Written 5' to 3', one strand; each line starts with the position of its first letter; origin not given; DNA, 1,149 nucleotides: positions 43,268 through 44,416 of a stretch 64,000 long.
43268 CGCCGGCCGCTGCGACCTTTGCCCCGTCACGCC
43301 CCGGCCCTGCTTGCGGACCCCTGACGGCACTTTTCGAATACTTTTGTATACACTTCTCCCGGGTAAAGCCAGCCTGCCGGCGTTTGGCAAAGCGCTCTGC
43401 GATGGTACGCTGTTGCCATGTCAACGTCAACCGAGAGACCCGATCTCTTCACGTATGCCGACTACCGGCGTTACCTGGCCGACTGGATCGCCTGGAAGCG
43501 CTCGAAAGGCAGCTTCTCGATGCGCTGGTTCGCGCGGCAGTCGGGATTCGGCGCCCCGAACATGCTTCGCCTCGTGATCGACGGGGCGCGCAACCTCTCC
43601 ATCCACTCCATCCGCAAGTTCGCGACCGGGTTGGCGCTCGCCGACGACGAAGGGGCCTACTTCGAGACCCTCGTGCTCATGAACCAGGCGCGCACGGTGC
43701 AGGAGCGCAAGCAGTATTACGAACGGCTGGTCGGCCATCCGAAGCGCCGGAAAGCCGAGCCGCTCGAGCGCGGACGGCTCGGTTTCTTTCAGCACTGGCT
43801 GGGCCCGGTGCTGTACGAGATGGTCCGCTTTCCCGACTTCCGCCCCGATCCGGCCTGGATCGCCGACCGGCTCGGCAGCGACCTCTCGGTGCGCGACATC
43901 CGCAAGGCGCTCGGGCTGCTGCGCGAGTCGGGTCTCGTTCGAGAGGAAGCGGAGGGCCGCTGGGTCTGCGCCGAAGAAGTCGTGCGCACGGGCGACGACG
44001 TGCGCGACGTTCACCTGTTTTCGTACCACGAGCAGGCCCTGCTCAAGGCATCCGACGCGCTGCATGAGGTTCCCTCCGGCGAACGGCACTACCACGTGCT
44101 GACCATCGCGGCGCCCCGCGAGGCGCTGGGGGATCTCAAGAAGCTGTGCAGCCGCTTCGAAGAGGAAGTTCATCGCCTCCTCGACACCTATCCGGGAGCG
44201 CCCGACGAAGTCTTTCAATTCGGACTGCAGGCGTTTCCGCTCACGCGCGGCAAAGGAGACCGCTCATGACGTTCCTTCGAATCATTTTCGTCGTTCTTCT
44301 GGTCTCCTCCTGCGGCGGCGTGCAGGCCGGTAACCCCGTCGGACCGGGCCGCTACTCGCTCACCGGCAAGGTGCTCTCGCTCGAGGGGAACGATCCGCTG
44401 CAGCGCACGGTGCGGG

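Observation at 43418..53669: Seven-gene alternating array of two lipoprotein families (A1-B1-B2-A2-B3-A3-B4) with recent partial gene conversion: candidate variable cell-surface system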

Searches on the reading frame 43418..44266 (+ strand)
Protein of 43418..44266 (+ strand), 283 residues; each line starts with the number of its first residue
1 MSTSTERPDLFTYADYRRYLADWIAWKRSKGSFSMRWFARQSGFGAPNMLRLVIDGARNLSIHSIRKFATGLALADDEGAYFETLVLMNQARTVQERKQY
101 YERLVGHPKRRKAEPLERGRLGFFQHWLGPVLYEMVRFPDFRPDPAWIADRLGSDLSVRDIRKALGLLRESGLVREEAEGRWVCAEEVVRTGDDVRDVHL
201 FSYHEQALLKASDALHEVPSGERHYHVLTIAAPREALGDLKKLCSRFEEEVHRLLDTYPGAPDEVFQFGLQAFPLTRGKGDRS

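Call 4: search_protein_families(library=pfam, proteins=[window:43418-44266:+], max_evalue=1)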
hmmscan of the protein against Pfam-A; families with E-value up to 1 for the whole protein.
window:43418-44266:+ (283 aa): 1 family
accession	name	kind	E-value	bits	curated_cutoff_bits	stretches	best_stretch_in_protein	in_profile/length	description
PF14394.12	DUF4423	-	1.6e-33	116.3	30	1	109-275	3-165/165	Domain of unknown function (DUF4423)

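Call 5: search_protein_families(library=ncbifam, proteins=[window:43418-44266:+], max_evalue=1)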
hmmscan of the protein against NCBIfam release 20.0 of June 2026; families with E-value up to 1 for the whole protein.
window:43418-44266:+ (283 aa): 5 families
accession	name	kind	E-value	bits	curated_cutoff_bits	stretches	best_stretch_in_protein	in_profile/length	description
TIGR02147.1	Fsuc_second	paralog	7.5e-57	192.8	50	1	8-277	2-271/272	TIGR02147 family protein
NF033788.1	HTH_metalloreg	subfamily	0.015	15.1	55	1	160-184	41-65/77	metalloregulator ArsR/SmtB family transcription factor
NF003336.0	PRK04342.1-5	equivalog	0.051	12.3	531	1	152-213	130-190/386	DNA topoisomerase IV subunit A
NF047906.1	CdPbTransRegCmtR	equivalog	0.18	11.8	150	1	145-184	37-74/104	Cd(II)/Pb(II)-sensing metalloregulatory transcriptional regulator CmtR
NF007528.0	PRK10141.1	subfamily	0.19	11.6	97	1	159-183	45-69/117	metalloregulator ArsR/SmtB family transcription factor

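Call 21: find_homologous_proteins(query=window:43418-44266:+)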
Query window:43418-44266:+ (283 aa): 23 proteins with E <= 0.001 among 3556 candidates.
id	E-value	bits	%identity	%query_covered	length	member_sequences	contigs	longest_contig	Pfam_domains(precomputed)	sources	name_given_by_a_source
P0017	3.7e-190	648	100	100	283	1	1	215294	PF14394.13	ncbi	-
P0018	2.8e-110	386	62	96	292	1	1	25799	PF14394.13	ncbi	-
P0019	1.0e-94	335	55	94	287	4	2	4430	PF14394.13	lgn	-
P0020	1.4e-89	318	52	95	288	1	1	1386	PF14394.13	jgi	jgi:uncharacterized protein (TIGR02147 family)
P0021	3.8e-86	307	52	98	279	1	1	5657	PF14394.13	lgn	-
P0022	4.2e-85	304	51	96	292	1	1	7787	PF14394.13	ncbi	-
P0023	1.6e-80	289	49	98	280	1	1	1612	PF14394.13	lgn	-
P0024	5.5e-80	287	49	97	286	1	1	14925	PF14394.13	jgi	jgi:uncharacterized protein (TIGR02147 family)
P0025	1.4e-73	266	47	95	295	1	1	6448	PF14394.13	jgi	jgi:uncharacterized protein (TIGR02147 family)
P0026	3.9e-47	179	36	94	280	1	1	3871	PF14394.13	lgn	-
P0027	7.7e-44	168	37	95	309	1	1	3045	PF14394.13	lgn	-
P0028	1.4e-43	167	38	95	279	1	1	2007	PF14394.13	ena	-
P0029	1.9e-43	167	37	98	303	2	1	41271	PF14394.13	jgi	-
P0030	3.7e-41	160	33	97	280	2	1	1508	PF14394.13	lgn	-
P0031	3.8e-40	156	36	97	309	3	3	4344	PF14394.13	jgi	jgi:uncharacterized protein (TIGR02147 family)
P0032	1.2e-35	141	42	67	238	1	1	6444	PF14394.13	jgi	jgi:uncharacterized protein (TIGR02147 family)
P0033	1.5e-33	135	34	95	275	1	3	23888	PF01381.29,PF14394.13,PF13560.13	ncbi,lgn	-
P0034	5.2e-33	133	32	95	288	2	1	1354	PF14394.13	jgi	jgi:uncharacterized protein (TIGR02147 family)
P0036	1.7e-28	118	27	95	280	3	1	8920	PF14394.13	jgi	jgi:uncharacterized protein (TIGR02147 family)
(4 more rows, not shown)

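Call 22: find_encoding_contigs(protein=P0018, flank=10000, max_places=2)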
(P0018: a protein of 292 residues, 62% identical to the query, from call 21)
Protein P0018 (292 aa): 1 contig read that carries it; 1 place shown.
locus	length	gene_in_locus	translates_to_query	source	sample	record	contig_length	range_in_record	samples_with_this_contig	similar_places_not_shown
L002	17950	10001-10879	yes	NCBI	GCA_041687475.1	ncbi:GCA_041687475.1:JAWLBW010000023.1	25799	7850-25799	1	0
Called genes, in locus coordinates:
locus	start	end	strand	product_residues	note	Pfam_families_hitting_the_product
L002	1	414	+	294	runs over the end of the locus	-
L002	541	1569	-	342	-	PF00316:FBPase, PF18913:FBPase_C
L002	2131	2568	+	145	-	PF27746:Small_heat_shock_put (weak), PF00011:HSP20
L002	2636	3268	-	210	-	PF01323:DSBA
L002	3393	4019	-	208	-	PF01066:CDP-OH_P_transf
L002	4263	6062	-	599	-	PF00501:AMP-binding, PF13193:AMP-binding_C (weak)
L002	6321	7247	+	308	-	PF10108:DNA_pol_B_exo2, PF13482:RNase_H_2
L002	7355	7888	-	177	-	-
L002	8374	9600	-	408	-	PF04389:Peptidase_M28, PF01546:Peptidase_M20, PF05343:Peptidase_M42 (weak), PF07687:M20_dimer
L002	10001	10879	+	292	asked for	PF14394:DUF4423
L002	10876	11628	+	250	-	-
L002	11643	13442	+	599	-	-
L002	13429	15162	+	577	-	-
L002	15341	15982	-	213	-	PF00027:cNMP_binding, PF13545:HTH_Crp_2 (weak)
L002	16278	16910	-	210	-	PF21948:LplA-B_cat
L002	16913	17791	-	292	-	PF03881:Fructosamin_kin, PF01636:APH (weak)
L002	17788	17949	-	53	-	?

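Call 23: find_encoding_contigs(protein=P0024, flank=10000, max_places=2)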
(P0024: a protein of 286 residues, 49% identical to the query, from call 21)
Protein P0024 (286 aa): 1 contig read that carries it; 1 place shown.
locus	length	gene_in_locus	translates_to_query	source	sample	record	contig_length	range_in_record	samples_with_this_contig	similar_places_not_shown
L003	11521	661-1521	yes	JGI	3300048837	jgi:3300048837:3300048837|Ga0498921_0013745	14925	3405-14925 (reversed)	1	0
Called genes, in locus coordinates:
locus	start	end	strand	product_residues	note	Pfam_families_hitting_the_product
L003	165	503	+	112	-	PF01588:tRNA_bind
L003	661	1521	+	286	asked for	PF14394:DUF4423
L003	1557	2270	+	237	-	-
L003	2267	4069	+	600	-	-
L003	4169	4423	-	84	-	PF02810:SEC-C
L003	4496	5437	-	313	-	PF00561:Abhydrolase_1, PF12146:Hydrolase_4, PF12697:Abhydrolase_6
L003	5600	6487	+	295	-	-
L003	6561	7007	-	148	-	-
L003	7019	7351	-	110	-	-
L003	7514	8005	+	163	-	-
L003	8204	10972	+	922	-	PF16078:2-oxogl_dehyd_N, PF00676:E1_dh, PF02779:Transket_pyr, PF16870:OxoGdeHyase_C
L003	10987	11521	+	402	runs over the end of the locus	PF00364:Biotin_lipoyl, PF02817:E3_binding, PF00198:2-oxoacid_dh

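Call 25: find_encoding_contigs(protein=P0022, flank=10000, max_places=2)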
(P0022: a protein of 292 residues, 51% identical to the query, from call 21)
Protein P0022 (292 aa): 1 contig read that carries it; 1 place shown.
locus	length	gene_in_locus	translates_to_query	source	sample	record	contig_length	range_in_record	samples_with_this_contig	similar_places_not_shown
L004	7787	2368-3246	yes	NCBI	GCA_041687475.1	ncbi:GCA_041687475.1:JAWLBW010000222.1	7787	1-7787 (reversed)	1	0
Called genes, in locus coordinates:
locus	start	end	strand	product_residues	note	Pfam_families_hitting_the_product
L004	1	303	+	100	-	?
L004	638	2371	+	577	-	-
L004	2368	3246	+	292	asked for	PF14394:DUF4423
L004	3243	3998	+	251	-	-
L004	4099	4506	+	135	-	PF11026:DUF2721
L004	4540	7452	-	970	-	PF02743:dCache_1, PF13492:GAF_3 (faint), PF01590:GAF (weak), PF13185:GAF_2 (weak), PF00512:HisKA, PF02518:HATPase_c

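Call 26: find_encoding_contigs(protein=P0029, flank=10000, max_places=2)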
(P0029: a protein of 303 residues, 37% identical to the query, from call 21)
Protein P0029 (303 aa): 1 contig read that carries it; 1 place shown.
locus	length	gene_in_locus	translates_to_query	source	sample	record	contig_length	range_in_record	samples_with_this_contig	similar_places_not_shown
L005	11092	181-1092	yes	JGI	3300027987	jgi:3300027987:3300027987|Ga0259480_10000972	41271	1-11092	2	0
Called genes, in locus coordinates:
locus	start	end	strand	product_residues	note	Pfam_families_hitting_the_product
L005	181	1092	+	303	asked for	PF14394:DUF4423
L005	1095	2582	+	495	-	-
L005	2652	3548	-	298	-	PF00165:HTH_AraC, PF12833:HTH_18, PF00165:HTH_AraC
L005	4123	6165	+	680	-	PF07626:PSD3 (weak), PF07637:PSD5, PF07631:PSD4, PF07627:PSCyt3, PF07624:PSD2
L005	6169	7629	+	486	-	PF07586:HXXSHH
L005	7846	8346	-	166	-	PF08534:Redoxin, PF00578:AhpC-TSA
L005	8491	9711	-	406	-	PF02348:CTP_transf_3, PF12804:NTP_transf_3, PF08282:Hydrolase_3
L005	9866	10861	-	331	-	PF03102:NeuB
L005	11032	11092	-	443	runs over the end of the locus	PF20471:DUF6716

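Call 27: find_encoding_contigs(protein=P0033, flank=10000, max_places=2)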
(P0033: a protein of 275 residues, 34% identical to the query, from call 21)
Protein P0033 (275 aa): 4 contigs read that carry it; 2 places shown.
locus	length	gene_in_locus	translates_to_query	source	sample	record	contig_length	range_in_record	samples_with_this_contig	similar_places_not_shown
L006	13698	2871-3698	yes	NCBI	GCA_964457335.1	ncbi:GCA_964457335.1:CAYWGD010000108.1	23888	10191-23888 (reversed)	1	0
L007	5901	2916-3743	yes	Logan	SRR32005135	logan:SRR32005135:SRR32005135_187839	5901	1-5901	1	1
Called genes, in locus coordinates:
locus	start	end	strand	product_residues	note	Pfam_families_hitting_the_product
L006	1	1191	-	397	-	?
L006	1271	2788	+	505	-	-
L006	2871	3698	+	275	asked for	PF01381:HTH_3 (faint), PF13560:HTH_31 (faint), PF14394:DUF4423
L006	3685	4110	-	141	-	-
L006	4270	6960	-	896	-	PF00158:Sigma54_activat, PF14532:Sigma54_activ_2, PF07728:AAA_5, PF25601:AAA_lid_14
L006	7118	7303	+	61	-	-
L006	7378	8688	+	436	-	PF05139:Erythro_esteras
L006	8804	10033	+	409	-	PF11617:Cu-binding_MopE (weak)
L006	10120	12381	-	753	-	PF07626:PSD3, PF07637:PSD5, PF07631:PSD4, PF07627:PSCyt3, PF00553:CBM_2 (weak)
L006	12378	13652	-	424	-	PF07586:HXXSHH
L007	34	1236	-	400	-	-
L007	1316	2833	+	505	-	-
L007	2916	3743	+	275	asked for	PF01381:HTH_3 (faint), PF13560:HTH_31 (faint), PF14394:DUF4423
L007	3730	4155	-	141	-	-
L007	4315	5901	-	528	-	?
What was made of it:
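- On XRE-type helix-turn-helix DNA-binding regulators (for R): One homologue has faint precomputed HTH_3/HTH_31 hits (calls 21, 27).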

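Call 39: find_encoding_contigs(protein=P0021, flank=10000, max_places=2)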
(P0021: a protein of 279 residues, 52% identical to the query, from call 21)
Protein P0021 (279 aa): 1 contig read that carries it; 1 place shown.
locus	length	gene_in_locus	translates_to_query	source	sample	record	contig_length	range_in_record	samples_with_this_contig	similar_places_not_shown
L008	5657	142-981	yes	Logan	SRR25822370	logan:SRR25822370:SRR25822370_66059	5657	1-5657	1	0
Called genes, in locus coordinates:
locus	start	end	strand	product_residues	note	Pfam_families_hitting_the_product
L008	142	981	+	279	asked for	PF14394:DUF4423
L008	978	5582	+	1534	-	PF13620:CarboxypepD_reg (weak), PF13715:CarbopepD_reg_2 (faint), PF15976:CooC_C (faint), PF13620:CarboxypepD_reg (weak), PF25390:WD40_RLD, PF13540:RCC1_2, PF25390:WD40_RLD, PF00415:RCC1 (weak), +1 more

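Call 40: find_encoding_contigs(protein=P0025, flank=10000, max_places=2)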
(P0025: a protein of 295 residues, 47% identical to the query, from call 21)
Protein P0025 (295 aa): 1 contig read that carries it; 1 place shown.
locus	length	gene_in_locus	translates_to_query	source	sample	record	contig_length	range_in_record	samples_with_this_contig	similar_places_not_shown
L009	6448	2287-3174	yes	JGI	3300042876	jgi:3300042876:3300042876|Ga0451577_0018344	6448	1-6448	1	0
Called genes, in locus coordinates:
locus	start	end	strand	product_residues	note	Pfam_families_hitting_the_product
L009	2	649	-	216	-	?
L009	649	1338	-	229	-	PF02163:Peptidase_M50 (weak)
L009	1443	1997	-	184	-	PF04307:YdjM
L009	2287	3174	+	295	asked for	PF14394:DUF4423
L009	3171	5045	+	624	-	PF13620:CarboxypepD_reg (faint), PF13715:CarbopepD_reg_2 (faint)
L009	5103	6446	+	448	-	?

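Call 41: find_encoding_contigs(protein=P0019, flank=10000, max_places=2)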
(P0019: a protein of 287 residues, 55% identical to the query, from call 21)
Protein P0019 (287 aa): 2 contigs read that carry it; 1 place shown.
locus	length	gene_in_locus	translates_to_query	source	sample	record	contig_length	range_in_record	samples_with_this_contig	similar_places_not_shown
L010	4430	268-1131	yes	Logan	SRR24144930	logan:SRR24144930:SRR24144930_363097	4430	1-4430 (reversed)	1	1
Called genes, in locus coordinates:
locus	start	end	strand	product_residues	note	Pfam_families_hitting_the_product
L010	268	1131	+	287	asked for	PF14394:DUF4423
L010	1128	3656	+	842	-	PF13964:Beta-prop_Calicin (faint), PF07646:Kelch_2 (faint), PF24681:Kelch_KLHDC2_KLHL20_DRC7, PF24981:Beta-prop_ATRN-LZTR1, PF13415:Beta-prop_FBX42, PF24681:Kelch_KLHDC2_KLHL20_DRC7, PF24981:Beta-prop_ATRN-LZTR1, PF24681:Kelch_KLHDC2_KLHL20_DRC7, +2 more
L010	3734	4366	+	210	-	PF01923:Cob_adeno_trans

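Call 48: search_protein_families(library=pfam, proteins=[L004:638-2368:+, L008:978-5579:+, L009:3171-5042:+, L010:1128-3653:+, L005:1095-2579:+, L006:1271-2785:+, L002:11643-13439:+, L002:13429-15159:+, L003:2267-4066:+], max_evalue=0.01)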
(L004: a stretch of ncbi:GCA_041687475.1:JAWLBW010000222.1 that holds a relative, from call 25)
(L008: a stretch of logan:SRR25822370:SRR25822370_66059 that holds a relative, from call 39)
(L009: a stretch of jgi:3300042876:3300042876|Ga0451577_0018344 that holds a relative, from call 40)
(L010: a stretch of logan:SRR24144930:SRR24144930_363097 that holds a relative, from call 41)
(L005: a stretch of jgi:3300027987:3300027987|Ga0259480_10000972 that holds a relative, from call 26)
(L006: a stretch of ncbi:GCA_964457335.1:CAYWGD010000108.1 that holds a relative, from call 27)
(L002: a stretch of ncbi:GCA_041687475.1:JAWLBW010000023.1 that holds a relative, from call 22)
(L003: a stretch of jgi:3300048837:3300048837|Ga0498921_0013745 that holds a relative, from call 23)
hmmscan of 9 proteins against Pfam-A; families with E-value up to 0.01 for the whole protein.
L004:638-2368:+ (577 aa): 0 families

L008:978-5579:+ (1534 aa): 8 families
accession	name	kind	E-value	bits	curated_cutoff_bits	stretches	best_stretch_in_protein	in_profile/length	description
PF25390.1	WD40_RLD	-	9.8e-83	278.9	150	3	1149-1432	2-292/363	RCC1-like domain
PF13540.12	RCC1_2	-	8.1e-40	134.1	22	6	1181-1208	2-29/30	Regulator of chromosome condensation (RCC1) repeat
PF00415.24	RCC1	-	7.3e-33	113.4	21.7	3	1454-1502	1-50/50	Regulator of chromosome condensation (RCC1) repeat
PF13620.12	CarboxypepD_reg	-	3e-15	56.7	32.3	2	39-106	2-74/82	Carboxypeptidase regulatory-like domain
PF13715.12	CarbopepD_reg_2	-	1.3e-08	35.1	32.2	1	39-99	1-62/88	CarboxypepD_reg-like domain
PF15976.11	CooC_C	-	1.6e-08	34.9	29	1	41-84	21-64/93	CS1-pili formation C-terminal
PF18911.6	PKD_4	-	5.3e-06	26.8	27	1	666-750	1-85/85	PKD domain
PF00801.26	PKD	-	0.00011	22.6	23.5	1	674-746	5-78/80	PKD domain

L009:3171-5042:+ (624 aa): 3 families
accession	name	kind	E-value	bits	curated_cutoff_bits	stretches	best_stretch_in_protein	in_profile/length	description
PF13620.12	CarboxypepD_reg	-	1.7e-10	41.6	32.3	1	405-457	1-54/82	Carboxypeptidase regulatory-like domain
PF13715.12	CarbopepD_reg_2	-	2.8e-06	27.7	32.2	0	406-450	1-46/88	CarboxypepD_reg-like domain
PF10577.15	FAM171A1-2-B_N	-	8.1e-05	22.5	31.2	1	187-266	165-240/254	FAM171A1/A2/B, N-terminal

L010:1128-3653:+ (842 aa): 10 families
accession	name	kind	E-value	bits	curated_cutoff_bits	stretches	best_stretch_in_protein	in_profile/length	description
PF24681.1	Kelch_KLHDC2_KLHL20_DRC7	-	2.1e-44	151.9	50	3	441-657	3-221/221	KLHDC2/KLHL20/DRC7 Kelch-repeats domain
PF24981.1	Beta-prop_ATRN-LZTR1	-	4.2e-35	121.9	50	2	252-507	19-282/289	Attractin/LZTR1 beta-propeller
PF01344.31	Kelch_1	-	4.4e-19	68.1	20.1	0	291-327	14-44/46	Kelch motif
PF13964.12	Kelch_6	-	1.5e-18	66.5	25.3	0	278-327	2-45/50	Kelch motif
PF24996.1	NANM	-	5.4e-15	55.5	45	2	498-560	65-126/350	N-acetylneuraminate epimerase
PF07646.21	Kelch_2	-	1.6e-08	34.6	21.3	0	288-327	11-46/48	Kelch motif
PF13415.12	Kelch_3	-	3e-07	30.9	22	0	314-338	22-44/48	Galactose oxidase, central domain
PF25210.1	Kelch_FKB95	-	2.9e-05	24.3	70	0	524-629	65-163/268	FKB95, Kelch-repeats domain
PF01833.30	TIG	-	0.00012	22.5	20.9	1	41-111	10-84/84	IPT/TIG domain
PF13854.13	Kelch_HCF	-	0.00013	21.8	113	0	592-657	13-84/345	Host cell factor, Kelch-repeats domain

L005:1095-2579:+ (495 aa): 0 families

L006:1271-2785:+ (505 aa): 0 families

L002:11643-13439:+ (599 aa): 0 families

L002:13429-15159:+ (577 aa): 0 families

L003:2267-4066:+ (600 aa): 0 families
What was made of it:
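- More distant R homologues are coupled to lipoproteins that combine the same N-terminal motif with a beta-sandwich and an RCC1 or Kelch propeller in one chain: L008 at 1534 aa and L010 at 842 aa (calls 39-41, 48).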

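Call 50: search_solved_structures(query=A5, max_evalue=10, show_alignments=1)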
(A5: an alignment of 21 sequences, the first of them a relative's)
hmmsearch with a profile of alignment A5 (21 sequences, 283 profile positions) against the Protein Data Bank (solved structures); distinct sequences matched with E-value up to 10: 12.
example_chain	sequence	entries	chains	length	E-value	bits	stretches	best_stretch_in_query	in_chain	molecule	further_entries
2icp_A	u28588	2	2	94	0.014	17.8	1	21-73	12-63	antitoxin higa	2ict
7udj_H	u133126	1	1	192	0.022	17.1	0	232-268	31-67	De novo designed helical repeat protein RPB_PEW3_R4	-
2b5a_A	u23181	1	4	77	0.086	15.2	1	25-82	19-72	C.BclI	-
6taz_B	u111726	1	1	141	0.17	14.2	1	96-187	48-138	Protein timeless homolog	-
8bny_A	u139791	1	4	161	0.28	13.5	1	18-76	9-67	Immunity repressor protein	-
1zch_A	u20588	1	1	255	0.3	13.4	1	101-142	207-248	Hypothetical oxidoreductase ycnD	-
4xi0_A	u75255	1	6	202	0.32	13.3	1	39-110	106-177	Magnetosome protein MamA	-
5lfl_A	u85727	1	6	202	0.47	12.7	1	39-110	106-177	Magnetosome protein MamA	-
2x4h_A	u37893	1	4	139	0.65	12.3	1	146-184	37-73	HYPOTHETICAL PROTEIN SSO2273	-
6t9q_A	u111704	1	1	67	0.71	12.1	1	132-176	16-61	Protein timeless homolog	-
3f51_A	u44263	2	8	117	0.71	12.1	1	26-73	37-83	Clp gene regulator (ClgR)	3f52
1y7y_A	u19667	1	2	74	1.4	11.1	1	23-76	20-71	C.AhdI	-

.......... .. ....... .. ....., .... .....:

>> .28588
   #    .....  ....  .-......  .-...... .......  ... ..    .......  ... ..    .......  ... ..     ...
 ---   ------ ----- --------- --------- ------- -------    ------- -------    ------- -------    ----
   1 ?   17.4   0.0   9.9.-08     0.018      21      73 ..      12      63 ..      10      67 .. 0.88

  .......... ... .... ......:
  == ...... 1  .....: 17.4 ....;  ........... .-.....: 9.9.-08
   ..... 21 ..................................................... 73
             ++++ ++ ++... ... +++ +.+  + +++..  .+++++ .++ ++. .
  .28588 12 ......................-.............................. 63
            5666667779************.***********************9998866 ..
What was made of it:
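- On XRE-type helix-turn-helix DNA-binding regulators (for R): A profile of 21 R homologues matches the HigA, C.BclI, immunity-repressor and ClgR helix-turn-helix domains only at E 0.014-0.7 (call 50).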

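Call 56: find_related_loci(query=A6, collection=metagenome_contigs, flank=7000)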
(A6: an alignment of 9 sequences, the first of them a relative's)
Query A6 (283 aa) in metagenome_contigs; peptide patterns used: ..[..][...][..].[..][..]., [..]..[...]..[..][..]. (x = any residue, [..] = any of these).
258 stretches matched a pattern; 2 encode a relative of the query (tblastn E <= 1e-3); 2 distinct loci.
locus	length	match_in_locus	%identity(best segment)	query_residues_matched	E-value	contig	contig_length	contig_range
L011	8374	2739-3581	36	3-283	2e-53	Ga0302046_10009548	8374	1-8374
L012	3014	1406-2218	34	10-279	2e-49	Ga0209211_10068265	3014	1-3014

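Call 66: find_encoding_contigs(protein=P0017, flank=10000, max_places=5)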
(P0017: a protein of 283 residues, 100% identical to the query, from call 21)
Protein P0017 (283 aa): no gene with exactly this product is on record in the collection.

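Call 81: search_protein_families(library=padloc, proteins=[window:43418-44266:+], max_evalue=0.01)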
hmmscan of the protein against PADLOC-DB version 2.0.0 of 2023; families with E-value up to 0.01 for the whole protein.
window:43418-44266:+ (283 aa): 1 family
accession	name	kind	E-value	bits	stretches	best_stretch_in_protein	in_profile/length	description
PDLC00473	JetB1|JetB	-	0.0019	15.6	0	159-185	165-191/230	DUF4194 domain; MukE-like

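Call 82: search_protein_families(library=ncbifam, proteins=[L004:638-2368:+, L005:1095-2579:+, L011:3655-5646:+, L009:3171-5042:+], max_evalue=0.01)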
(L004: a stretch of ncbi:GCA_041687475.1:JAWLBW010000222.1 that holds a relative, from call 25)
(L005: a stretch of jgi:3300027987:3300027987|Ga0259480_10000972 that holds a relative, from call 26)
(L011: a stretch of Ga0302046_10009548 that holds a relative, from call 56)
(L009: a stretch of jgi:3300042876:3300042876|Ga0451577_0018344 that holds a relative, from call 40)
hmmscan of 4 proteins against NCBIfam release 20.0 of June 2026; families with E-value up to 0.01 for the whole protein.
L004:638-2368:+ (577 aa): 0 families

L005:1095-2579:+ (495 aa): 0 families

L011:3655-5646:+ (664 aa): 0 families

L009:3171-5042:+ (624 aa): 0 families
